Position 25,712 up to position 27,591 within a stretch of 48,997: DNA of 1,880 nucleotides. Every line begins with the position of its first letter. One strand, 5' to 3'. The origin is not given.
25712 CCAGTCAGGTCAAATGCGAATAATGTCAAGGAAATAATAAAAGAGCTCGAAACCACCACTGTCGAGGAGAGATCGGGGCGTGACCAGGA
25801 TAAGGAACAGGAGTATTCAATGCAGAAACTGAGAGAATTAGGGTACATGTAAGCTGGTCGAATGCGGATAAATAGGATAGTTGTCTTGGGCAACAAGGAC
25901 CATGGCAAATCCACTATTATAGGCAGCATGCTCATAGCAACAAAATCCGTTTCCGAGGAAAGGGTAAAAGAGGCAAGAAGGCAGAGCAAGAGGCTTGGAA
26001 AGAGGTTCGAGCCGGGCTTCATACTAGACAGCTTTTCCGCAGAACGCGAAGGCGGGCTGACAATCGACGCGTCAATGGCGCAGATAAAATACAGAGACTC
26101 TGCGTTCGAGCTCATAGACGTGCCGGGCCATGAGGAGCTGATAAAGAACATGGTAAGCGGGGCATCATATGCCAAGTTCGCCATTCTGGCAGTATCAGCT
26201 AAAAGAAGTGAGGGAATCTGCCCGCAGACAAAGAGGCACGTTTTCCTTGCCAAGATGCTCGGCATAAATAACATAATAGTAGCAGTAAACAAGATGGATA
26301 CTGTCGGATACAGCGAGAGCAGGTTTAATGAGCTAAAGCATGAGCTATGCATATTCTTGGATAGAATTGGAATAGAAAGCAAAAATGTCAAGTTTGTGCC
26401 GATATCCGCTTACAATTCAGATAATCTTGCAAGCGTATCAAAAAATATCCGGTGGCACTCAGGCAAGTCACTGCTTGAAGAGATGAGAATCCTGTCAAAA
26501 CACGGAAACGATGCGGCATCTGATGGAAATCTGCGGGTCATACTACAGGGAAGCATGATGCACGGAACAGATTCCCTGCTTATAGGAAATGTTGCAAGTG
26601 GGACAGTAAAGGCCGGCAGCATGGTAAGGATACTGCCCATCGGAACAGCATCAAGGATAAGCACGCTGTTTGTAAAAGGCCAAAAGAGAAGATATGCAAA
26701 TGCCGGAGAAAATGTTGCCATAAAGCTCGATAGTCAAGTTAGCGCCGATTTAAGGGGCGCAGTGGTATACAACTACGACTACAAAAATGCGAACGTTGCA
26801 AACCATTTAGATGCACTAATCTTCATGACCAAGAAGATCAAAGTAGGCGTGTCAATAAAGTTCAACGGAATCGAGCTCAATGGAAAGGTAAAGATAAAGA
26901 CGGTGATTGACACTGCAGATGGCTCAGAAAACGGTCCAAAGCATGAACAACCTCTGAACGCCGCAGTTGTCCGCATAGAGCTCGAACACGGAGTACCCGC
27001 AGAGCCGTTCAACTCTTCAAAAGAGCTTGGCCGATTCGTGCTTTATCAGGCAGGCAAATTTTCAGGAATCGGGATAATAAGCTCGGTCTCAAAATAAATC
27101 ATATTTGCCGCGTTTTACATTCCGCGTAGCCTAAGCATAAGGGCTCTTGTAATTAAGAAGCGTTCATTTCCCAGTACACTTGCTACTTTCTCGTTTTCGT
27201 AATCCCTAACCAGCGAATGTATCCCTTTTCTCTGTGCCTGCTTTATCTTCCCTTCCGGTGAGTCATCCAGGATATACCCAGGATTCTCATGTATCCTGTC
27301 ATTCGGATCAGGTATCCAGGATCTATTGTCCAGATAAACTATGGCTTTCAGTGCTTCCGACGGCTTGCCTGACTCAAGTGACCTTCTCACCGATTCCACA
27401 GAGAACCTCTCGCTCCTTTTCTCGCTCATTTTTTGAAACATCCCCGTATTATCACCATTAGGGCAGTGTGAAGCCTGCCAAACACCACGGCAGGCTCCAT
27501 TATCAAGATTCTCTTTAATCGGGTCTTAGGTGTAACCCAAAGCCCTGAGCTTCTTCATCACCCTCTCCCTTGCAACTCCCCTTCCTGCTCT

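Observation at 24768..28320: An RHH regulator, CysD and a CysH-fold paralog in one locus all end in the same KLR[AE]LGY tail, next to a CysN-type GTPase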

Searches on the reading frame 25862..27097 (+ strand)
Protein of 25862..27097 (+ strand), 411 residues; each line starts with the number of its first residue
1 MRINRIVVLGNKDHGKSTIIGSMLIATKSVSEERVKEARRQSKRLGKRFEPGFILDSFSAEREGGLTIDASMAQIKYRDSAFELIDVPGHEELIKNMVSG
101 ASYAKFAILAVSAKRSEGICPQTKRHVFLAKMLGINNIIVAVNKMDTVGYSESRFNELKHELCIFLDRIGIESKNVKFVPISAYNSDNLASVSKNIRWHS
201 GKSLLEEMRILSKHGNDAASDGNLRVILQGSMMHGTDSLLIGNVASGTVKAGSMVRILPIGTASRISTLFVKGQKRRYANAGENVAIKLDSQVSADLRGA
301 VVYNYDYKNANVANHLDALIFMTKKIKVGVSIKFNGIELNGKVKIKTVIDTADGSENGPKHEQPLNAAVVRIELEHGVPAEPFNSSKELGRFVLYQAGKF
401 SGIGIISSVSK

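Call 3: search_protein_families(library=pfam, proteins=[window:25862-27097:+], max_evalue=0.01)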
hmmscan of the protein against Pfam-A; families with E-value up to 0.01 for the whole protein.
window:25862-27097:+ (411 aa): 6 families
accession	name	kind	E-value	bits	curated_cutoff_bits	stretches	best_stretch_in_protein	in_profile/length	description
PF00009.33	GTP_EFTU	-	2.6e-41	141.7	26.5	1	2-193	2-179/188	Elongation factor Tu GTP binding domain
PF22594.2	GTP-eEF1A_C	-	3.2e-08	34.3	27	1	341-406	32-100/101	GTP-eEF1A C-terminal domain-like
PF03144.31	GTP_EFTU_D2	-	3.5e-06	27.8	30.3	1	241-289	5-58/73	Elongation factor Tu domain 2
PF01926.29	MMR_HSR1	-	2.9e-05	24.6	21.9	0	63-144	29-113/113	50S ribosome-binding GTPase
PF02421.24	FeoB_N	-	0.0007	19.6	27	0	65-155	32-125/156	Ferrous iron transport protein B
PF09439.16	SRPRB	-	0.0093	15.8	25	0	71-99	37-65/178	Signal recognition particle receptor beta subunit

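Call 4: search_protein_families(library=ncbifam, proteins=[window:25862-27097:+], max_evalue=0.01)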
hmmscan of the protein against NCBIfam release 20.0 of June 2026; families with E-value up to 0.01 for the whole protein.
window:25862-27097:+ (411 aa): 35 families (the best 25 are shown)
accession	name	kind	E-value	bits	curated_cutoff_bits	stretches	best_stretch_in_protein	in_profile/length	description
NF008969.0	PRK12317.1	subfamily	5.5e-79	265.7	502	1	5-410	9-422/426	elongation factor 1-alpha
TIGR00483.1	EF-1_alpha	equivalog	3e-70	236.8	540.1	1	6-410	10-423/427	translation elongation factor EF-1 subunit alpha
NF004035.0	PRK05506.1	subfamily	1.4e-68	231.7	715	1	4-395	25-417/632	bifunctional sulfate adenylyltransferase subunit 1/adenylylsulfate kinase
TIGR02034.1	CysN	subfamily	2e-67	228.1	336.1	1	5-395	2-393/406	sulfate adenylyltransferase, large subunit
NF003478.0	PRK05124.1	equivalog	2e-67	227.8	590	1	4-395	28-420/475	sulfate adenylyltransferase subunit CysN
TIGR00475.1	selB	equivalog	7.7e-34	117.3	242.25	1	60-323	30-278/581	selenocysteine-specific translation elongation factor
NF000766.0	PRK00049.1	subfamily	1.1e-26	93.5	449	1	7-304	16-297/396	elongation factor Tu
NF009373.0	PRK12736.1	subfamily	1.3e-25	90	452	1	6-330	15-319/394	elongation factor Tu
NF009372.0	PRK12735.1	subfamily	9.7e-25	87.2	479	1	7-305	16-298/396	elongation factor Tu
TIGR00485.1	EF-Tu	equivalog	2.9e-24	85.5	522.4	1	7-329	16-318/394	elongation factor Tu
TIGR03680.1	eif2g_arch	equivalog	1.6e-20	73.8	514.5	1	6-196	8-192/407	translation initiation factor IF-2 subunit gamma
NF003077.0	PRK04000.1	equivalog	1.3e-19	70.7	315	1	6-196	12-196/412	translation initiation factor IF-2 subunit gamma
TIGR01394.1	TypA_BipA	equivalog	1.8e-17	62.8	757.3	1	5-272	3-253/594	translational GTPase TypA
NF009381.0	PRK12740.1-5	subfamily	1.2e-13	50.4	583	1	3-148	9-139/692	elongation factor G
NF012153.1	tet_protect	equivalog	7.9e-12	44.2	775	1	56-162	41-145/614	tetracycline resistance ribosomal protection protein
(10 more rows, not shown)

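Call 81: search_solved_structures(query=window:25862-27097:+, max_evalue=1e-20, show_alignments=0)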
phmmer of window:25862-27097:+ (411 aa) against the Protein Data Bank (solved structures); distinct sequences matched with E-value up to 1e-20: 26.
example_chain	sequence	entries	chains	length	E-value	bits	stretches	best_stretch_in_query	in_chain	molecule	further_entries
4cxg_A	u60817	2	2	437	3.8e-59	203.9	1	6-409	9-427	ELONGATION FACTOR 1A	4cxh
3vmf_A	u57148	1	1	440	3.9e-59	203.9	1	6-409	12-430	Elongation factor 1-alpha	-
3wxm_A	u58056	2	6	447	4.1e-59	203.8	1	6-409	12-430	Elongation factor 1-alpha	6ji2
1jny_A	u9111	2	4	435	2.9e-57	197.7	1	6-409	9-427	Elongation factor 1-alpha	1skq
3wy9_A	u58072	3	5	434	8.1e-48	166.6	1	6-410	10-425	Elongation factor 1-alpha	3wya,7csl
1zun_B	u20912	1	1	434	8.8e-47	163.2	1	5-395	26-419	sulfate adenylate transferase, subunit 1/adenylylsulfate kinase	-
1f60_A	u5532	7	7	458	1.8e-45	158.9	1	5-411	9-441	ELONGATION FACTOR EEF1A | ELONGATION FACTOR 1-ALPHA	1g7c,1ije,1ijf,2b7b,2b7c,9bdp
5o8w_A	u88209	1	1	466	1.9e-45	158.8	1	5-411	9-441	Elongation factor 1-alpha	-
9b0s_CF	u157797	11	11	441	2.3e-43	152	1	5-411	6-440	Putative elongation factor 1-alpha-like 3 | Elongation factor 1-alpha 1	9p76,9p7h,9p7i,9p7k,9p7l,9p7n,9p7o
8g5z_EF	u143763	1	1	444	2.3e-43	152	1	5-411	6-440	Elongation factor 1-alpha 1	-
5lzs_jj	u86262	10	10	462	2.8e-43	151.7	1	5-411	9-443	Elongation factor 1-alpha 1 | eEF1A | eukaryotic elongation factor 1A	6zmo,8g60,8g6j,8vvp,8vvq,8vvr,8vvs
6ra9_A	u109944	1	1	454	8.2e-43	150.2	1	5-411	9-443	Elongation factor 1-alpha 2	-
6ra9_B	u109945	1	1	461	8.7e-43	150.1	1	5-411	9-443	Elongation factor 1-alpha 2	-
4c0s_A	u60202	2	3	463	8.9e-43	150.1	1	5-411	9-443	ELONGATION FACTOR 1-ALPHA 2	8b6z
5lzw_jj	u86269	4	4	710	9.2e-42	146.7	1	5-409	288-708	Hbs1l | HBS1-like protein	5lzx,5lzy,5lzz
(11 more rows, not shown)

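Call 94: search_solved_structures(query=window:25862-27097:+, max_evalue=1e-45, show_alignments=5)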
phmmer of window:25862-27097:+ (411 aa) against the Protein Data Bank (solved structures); distinct sequences matched with E-value up to 1e-45: 6.
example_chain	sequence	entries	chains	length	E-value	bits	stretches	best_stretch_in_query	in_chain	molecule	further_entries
4cxg_A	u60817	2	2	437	3.8e-59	203.9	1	6-409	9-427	ELONGATION FACTOR 1A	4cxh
3vmf_A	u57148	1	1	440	3.9e-59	203.9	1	6-409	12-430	Elongation factor 1-alpha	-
3wxm_A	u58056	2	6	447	4.1e-59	203.8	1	6-409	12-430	Elongation factor 1-alpha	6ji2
1jny_A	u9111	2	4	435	2.9e-57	197.7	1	6-409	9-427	Elongation factor 1-alpha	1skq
3wy9_A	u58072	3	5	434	8.1e-48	166.6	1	6-410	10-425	Elongation factor 1-alpha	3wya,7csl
1zun_B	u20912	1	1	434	8.8e-47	163.2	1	5-395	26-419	sulfate adenylate transferase, subunit 1/adenylylsulfate kinase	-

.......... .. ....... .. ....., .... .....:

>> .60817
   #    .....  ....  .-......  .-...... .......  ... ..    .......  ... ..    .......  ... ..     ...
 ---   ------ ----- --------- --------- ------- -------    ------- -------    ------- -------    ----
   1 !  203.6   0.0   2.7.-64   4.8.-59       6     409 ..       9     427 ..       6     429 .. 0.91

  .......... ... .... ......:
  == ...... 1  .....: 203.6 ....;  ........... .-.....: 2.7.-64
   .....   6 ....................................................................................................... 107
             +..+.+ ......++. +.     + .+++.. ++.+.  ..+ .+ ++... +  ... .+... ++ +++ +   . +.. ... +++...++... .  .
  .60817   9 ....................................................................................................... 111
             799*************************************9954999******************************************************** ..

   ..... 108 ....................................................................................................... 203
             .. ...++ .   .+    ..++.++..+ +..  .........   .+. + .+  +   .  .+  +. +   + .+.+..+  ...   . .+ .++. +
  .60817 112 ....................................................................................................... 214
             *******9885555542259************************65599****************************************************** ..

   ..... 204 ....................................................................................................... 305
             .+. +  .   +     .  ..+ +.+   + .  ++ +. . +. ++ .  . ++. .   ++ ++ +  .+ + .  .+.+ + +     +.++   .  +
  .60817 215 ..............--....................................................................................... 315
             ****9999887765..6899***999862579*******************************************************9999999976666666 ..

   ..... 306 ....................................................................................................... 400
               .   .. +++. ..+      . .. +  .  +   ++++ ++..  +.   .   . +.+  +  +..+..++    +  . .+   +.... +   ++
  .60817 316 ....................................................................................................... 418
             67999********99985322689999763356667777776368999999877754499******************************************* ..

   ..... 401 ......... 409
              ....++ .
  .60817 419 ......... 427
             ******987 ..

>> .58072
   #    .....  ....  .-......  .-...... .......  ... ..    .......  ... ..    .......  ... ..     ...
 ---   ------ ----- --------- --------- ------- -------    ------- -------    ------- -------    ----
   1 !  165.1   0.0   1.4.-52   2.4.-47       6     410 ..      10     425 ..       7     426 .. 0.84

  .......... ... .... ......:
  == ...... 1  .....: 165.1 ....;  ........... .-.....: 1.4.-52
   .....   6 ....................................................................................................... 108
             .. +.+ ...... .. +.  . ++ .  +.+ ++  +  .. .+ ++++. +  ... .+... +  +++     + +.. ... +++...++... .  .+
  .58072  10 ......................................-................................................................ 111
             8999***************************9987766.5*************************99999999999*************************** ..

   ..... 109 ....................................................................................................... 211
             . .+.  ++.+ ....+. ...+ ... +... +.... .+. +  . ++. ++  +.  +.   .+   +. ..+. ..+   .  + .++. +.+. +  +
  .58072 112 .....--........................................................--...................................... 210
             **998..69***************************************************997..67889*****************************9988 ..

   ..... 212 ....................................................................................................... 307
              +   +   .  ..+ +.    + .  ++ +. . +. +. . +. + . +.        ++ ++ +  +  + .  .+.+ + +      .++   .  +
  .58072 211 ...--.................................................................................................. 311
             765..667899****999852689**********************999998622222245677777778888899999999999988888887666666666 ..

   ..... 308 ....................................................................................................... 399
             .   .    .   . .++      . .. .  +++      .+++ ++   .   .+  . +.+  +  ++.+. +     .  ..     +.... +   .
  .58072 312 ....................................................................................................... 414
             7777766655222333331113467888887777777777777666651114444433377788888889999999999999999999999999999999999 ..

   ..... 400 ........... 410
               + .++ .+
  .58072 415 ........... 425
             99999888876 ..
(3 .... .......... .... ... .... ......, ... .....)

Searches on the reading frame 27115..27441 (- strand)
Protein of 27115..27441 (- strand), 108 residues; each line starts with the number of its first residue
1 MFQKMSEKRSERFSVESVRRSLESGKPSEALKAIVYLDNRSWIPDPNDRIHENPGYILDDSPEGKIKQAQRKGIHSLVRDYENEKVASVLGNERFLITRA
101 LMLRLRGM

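Call 3: search_protein_families(library=pfam, proteins=[window:27115-27441:-], max_evalue=0.01)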
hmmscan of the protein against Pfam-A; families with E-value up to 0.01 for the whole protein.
window:27115-27441:- (108 aa): 0 families

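Call 4: search_protein_families(library=ncbifam, proteins=[window:27115-27441:-], max_evalue=0.01)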
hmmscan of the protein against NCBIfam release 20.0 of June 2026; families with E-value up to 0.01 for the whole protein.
window:27115-27441:- (108 aa): 0 families
